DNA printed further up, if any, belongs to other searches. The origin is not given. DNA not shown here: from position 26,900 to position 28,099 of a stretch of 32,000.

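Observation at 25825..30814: R2-like ligand-binding oxidase embedded in a beta-oxidation-like gene cluster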

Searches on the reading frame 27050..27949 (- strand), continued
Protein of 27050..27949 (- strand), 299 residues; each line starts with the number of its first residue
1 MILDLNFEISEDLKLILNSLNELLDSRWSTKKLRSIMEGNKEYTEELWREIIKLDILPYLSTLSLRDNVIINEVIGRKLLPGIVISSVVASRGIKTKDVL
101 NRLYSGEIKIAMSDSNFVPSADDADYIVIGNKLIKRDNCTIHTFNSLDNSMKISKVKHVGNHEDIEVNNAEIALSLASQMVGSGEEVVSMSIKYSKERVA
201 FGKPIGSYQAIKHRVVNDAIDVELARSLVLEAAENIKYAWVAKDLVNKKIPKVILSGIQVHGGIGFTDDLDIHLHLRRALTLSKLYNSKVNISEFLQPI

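Call 35: find_encoding_contigs(protein=P0042, flank=8000, max_places=1)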
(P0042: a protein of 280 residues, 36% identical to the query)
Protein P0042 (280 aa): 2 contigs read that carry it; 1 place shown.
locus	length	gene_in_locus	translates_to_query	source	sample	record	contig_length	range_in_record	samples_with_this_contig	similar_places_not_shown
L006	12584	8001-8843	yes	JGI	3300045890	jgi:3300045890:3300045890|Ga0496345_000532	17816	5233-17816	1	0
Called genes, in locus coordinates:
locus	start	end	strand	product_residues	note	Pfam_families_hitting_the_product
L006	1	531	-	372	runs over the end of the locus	PF01547:SBP_bac_1 (weak)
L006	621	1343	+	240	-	PF04199:Cyclase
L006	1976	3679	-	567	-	PF00501:AMP-binding, PF13193:AMP-binding_C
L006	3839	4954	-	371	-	PF02771:Acyl-CoA_dh_N, PF02770:Acyl-CoA_dh_M, PF00441:Acyl-CoA_dh_1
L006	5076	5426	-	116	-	-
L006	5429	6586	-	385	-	PF00108:Thiolase_N, PF22691:Thiolase_C_1, PF02803:Thiolase_C (weak)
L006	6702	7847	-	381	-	PF02515:CoA_transf_3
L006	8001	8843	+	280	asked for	PF00441:Acyl-CoA_dh_1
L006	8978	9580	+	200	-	PF04967:HTH_10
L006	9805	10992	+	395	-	PF01210:NAD_Gly3P_dh_N (faint), PF02737:3HCDH_N, PF03446:NAD_binding_2 (weak), PF00725:3HCDH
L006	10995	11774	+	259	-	PF00378:ECH_1, PF16113:ECH_2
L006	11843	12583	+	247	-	?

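Call 50: find_related_loci(query=A4, collection=metagenome_contigs, flank=6000)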
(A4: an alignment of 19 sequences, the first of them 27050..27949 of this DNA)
Query A4 (299 aa) in metagenome_contigs; peptide patterns used: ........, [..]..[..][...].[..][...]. (x = any residue, [..] = any of these).
600 stretches matched a pattern (row limit reached: there are more); 487 encode a relative of the query (tblastn E <= 1e-3); the best 80 are kept; 80 distinct loci.
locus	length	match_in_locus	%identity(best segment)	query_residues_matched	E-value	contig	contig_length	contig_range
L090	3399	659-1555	90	1-299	0e+0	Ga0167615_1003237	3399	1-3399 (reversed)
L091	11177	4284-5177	74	1-299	6e-147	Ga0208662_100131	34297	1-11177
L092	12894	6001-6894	74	1-299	6e-147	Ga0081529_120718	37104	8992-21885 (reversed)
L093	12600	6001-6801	34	5-284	2e-42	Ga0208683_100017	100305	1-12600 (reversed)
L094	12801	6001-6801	34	5-284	2e-42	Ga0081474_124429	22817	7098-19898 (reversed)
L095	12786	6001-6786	36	1-269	2e-42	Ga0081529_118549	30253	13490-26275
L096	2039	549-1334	35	1-285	4e-42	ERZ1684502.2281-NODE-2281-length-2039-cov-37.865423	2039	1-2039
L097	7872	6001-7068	29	3-279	1e-34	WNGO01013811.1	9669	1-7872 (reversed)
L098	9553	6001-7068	28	3-279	3e-33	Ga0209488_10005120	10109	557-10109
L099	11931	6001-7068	27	3-279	3e-33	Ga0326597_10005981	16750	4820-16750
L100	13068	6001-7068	27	3-279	7e-33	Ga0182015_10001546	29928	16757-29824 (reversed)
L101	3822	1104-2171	27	3-279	7e-33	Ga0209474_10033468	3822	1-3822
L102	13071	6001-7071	27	2-279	3e-32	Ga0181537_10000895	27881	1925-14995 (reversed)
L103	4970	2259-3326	28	3-279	2e-32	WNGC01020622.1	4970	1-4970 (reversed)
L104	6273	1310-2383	26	4-279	2e-31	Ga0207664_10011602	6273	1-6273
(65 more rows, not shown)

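Call 60: predict_structure(alignment_id=A4)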
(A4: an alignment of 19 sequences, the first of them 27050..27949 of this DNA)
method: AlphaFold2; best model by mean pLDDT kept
length: 299 residues; sequences in the alignment: 19
mean_pLDDT: 86.6   pTM: 0.88
mean pLDDT of the five models: 86.6, 85.9, 85.8, 84.8, 84.8
residues with pLDDT >= 90: 193; 70-90: 64; 50-70: 37; < 50: 5
segments of 3 or more residues with pLDDT < 50: none
pLDDT, mean of each block of 10 residues (from residue 1): 64 90 90 86 93 93 93 94 95 96 96 94 95 93 81 87 93 97 94 75 58 87 95 92 94 90 58 90 79 54
secondary structure, 60 per line:
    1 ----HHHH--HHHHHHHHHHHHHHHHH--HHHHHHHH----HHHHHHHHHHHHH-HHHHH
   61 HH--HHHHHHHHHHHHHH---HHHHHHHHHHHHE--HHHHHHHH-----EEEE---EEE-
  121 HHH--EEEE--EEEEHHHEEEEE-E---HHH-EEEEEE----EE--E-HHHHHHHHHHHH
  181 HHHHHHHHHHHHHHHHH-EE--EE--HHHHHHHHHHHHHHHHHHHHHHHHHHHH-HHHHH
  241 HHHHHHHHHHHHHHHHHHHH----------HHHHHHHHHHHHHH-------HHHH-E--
elements in order: H5-8 H11-27 H30-37 H42-54 H56-62 H65-78 H82-93 H97-104 E110-113 E117-119 E126-129 E132-135 E139-143 E153-158 H169-197 H207-234 H236-260 H271-284 H292-295

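Call 64: fold_search(model_id=the predicted structure, library=pdb)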
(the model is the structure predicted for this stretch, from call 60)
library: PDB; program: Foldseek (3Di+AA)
matches with E <= 10: 431; with E <= 0.001: 267
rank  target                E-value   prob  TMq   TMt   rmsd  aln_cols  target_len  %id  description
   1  6wy8_C                2.9e-11  1.00  0.75  0.63   5.3       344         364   19  Tcur3481-Tcur3483 steroid ACAD (released 2021-03-24)
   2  6wy8_A                2.5e-10  1.00  0.78  0.65   4.8       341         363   19  Tcur3481-Tcur3483 steroid ACAD (released 2021-03-24)
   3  4iv6_B                2.6e-10  1.00  0.70  0.56   6.1       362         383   15  X-ray crystal structure of an isovaleryl-CoA dehydrogenase from Mycobacterium smegmatis (released 2013-03-20)
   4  3mpi_B                3.8e-10  1.00  0.68  0.54   6.8       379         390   15  Structure of the glutaryl-coenzyme A dehydrogenase glutaryl-CoA complex (released 2010-08-18)
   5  4iv6_A                4.8e-10  1.00  0.65  0.52   7.0       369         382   15  X-ray crystal structure of an isovaleryl-CoA dehydrogenase from Mycobacterium smegmatis (released 2013-03-20)
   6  7w0j_B                5.3e-10  1.00  0.75  0.60   4.9       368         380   15  Acyl-CoA dehydrogenase, Tfu_1647 (released 2022-11-23)
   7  6wy9_B                5.5e-10  1.00  0.76  0.64   4.9       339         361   18  Tcur3481-Tcur3483 steroid ACAD G363A variant (released 2020-10-28)
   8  3mpi_C                6.7e-10  1.00  0.65  0.50   8.0       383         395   15  Structure of the glutaryl-coenzyme A dehydrogenase glutaryl-CoA complex (released 2010-08-18)
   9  2cx9_A                7.7e-10  1.00  0.73  0.58   4.8       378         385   17  Crystal structure of acyl-CoA dehydrogenase (released 2005-12-28)
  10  2jif_A                8.1e-10  1.00  0.70  0.56   5.2       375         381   16  Structure of human short-branched chain acyl-CoA dehydrogenase (ACADSB) (released 2007-04-03)
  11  8i4p                  8.9e-10  1.00  0.75  0.61   4.3       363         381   15  crystal structure of Acyl-CoA dehydrogenase from Thermobifida fusca (released 2024-01-24)
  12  4kto_D                8.9e-10  1.00  0.74  0.61   4.8       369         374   17  Crystal Structure Of a Putative Isovaleryl-CoA dehydrogenase (PSI-NYSGRC-012251) from Sinorhizobium meliloti 1021 (released 2013-06-19)
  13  7w0j_D                9.8e-10  1.00  0.76  0.62   4.3       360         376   15  Acyl-CoA dehydrogenase, Tfu_1647 (released 2022-11-23)
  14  1ws9_A                1.2e-09  1.00  0.75  0.59   4.5       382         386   16  Crystal structure of project ID TT0172 from Thermus thermophilus HB8 (released 2005-10-18)
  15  4u83_C                1.2e-09  1.00  0.77  0.63   4.1       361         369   17  Structure of Brucella Abortus Butyryl-CoA dehydrogenase (released 2014-12-17)
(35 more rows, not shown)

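Call 69: find_encoding_contigs(protein=P0025, flank=8000, max_places=2)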
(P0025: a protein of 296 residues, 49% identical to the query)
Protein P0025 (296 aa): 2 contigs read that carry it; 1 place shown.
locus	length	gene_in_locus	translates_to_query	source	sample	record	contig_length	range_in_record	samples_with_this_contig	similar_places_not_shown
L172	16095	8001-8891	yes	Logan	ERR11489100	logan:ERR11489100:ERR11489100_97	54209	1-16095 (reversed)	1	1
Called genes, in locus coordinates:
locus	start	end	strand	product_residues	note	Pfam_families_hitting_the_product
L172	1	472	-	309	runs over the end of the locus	PF00924:MS_channel_2nd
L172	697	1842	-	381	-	PF03069:FmdA_AmdA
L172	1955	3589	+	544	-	PF02770:Acyl-CoA_dh_M, PF00441:Acyl-CoA_dh_1, PF08028:Acyl-CoA_dh_2 (weak)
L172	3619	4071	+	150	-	PF01575:MaoC_dehydratas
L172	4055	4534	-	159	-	PF12172:zf-ChsH2 (weak), PF01796:OB_ChsH2_C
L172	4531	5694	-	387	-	PF00108:Thiolase_N (weak), PF22691:Thiolase_C_1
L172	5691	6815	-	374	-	PF22691:Thiolase_C_1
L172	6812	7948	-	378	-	PF02771:Acyl-CoA_dh_N, PF02770:Acyl-CoA_dh_M, PF00441:Acyl-CoA_dh_1 (faint)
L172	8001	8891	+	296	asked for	PF00441:Acyl-CoA_dh_1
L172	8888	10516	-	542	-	PF00501:AMP-binding, PF13193:AMP-binding_C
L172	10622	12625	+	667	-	PF16177:ACAS_N, PF00501:AMP-binding, PF13193:AMP-binding_C (weak)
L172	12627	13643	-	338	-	PF02779:Transket_pyr, PF02780:Transketolase_C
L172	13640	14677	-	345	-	PF00676:E1_dh, PF02775:TPP_enzyme_C (faint), PF13292:DXP_synthase_N (weak)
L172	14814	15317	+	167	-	PF00293:NUDIX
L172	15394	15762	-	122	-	-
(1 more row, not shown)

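Call 70: search_solved_structures(query=A4, max_evalue=0.000001, show_alignments=2)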
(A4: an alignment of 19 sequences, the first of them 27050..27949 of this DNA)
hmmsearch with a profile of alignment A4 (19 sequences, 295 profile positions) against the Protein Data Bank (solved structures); distinct sequences matched with E-value up to 0.000001: 52.
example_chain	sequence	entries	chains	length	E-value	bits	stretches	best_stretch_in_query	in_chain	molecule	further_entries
1ukw_A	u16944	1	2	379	1.1e-20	77.2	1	169-294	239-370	acyl-CoA dehydrogenase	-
5lnx_A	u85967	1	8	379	2.8e-19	72.6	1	172-293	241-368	Acyl-CoA dehydrogenase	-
4u83_A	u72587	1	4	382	3.7e-19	72.2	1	173-294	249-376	Acyl-CoA dehydrogenase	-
1buc_A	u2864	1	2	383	8.4e-19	71.1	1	173-291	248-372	BUTYRYL-COA DEHYDROGENASE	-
4n5f_A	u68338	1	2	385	7.4e-18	67.9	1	173-292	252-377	Putative acyl-CoA dehydrogenase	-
4m9a_A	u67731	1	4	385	1.5e-16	63.7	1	173-292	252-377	Acyl-CoA dehydrogenase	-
7szv_A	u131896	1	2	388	1.7e-16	63.5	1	173-274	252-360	Acyl-CoA dehydrogenase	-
4l1f_A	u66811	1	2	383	6.2e-16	61.6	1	173-291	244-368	Acyl-CoA dehydrogenase domain protein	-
6fah_C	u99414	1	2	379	7.9e-16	61.3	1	173-271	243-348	Caffeyl-CoA reductase-Etf complex subunit CarC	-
2vig_A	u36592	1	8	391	1.1e-15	60.8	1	173-292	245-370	SHORT-CHAIN SPECIFIC ACYL-COA DEHYDROGENASE,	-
7y0a_A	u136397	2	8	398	1.2e-15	60.7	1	173-292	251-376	Short-chain specific acyl-CoA dehydrogenase, mitochondrial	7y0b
8sgs_A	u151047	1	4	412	1.3e-15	60.6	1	173-292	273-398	Short-chain specific acyl-CoA dehydrogenase, mitochondrial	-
5ol2_C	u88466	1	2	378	2.2e-15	59.8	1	173-290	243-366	Acyl-CoA dehydrogenase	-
1ws9_A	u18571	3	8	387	3.9e-15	59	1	174-275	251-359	acyl-CoA dehydrogenase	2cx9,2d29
3nf4_A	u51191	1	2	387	5.9e-15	58.4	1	173-293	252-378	acyl-CoA dehydrogenase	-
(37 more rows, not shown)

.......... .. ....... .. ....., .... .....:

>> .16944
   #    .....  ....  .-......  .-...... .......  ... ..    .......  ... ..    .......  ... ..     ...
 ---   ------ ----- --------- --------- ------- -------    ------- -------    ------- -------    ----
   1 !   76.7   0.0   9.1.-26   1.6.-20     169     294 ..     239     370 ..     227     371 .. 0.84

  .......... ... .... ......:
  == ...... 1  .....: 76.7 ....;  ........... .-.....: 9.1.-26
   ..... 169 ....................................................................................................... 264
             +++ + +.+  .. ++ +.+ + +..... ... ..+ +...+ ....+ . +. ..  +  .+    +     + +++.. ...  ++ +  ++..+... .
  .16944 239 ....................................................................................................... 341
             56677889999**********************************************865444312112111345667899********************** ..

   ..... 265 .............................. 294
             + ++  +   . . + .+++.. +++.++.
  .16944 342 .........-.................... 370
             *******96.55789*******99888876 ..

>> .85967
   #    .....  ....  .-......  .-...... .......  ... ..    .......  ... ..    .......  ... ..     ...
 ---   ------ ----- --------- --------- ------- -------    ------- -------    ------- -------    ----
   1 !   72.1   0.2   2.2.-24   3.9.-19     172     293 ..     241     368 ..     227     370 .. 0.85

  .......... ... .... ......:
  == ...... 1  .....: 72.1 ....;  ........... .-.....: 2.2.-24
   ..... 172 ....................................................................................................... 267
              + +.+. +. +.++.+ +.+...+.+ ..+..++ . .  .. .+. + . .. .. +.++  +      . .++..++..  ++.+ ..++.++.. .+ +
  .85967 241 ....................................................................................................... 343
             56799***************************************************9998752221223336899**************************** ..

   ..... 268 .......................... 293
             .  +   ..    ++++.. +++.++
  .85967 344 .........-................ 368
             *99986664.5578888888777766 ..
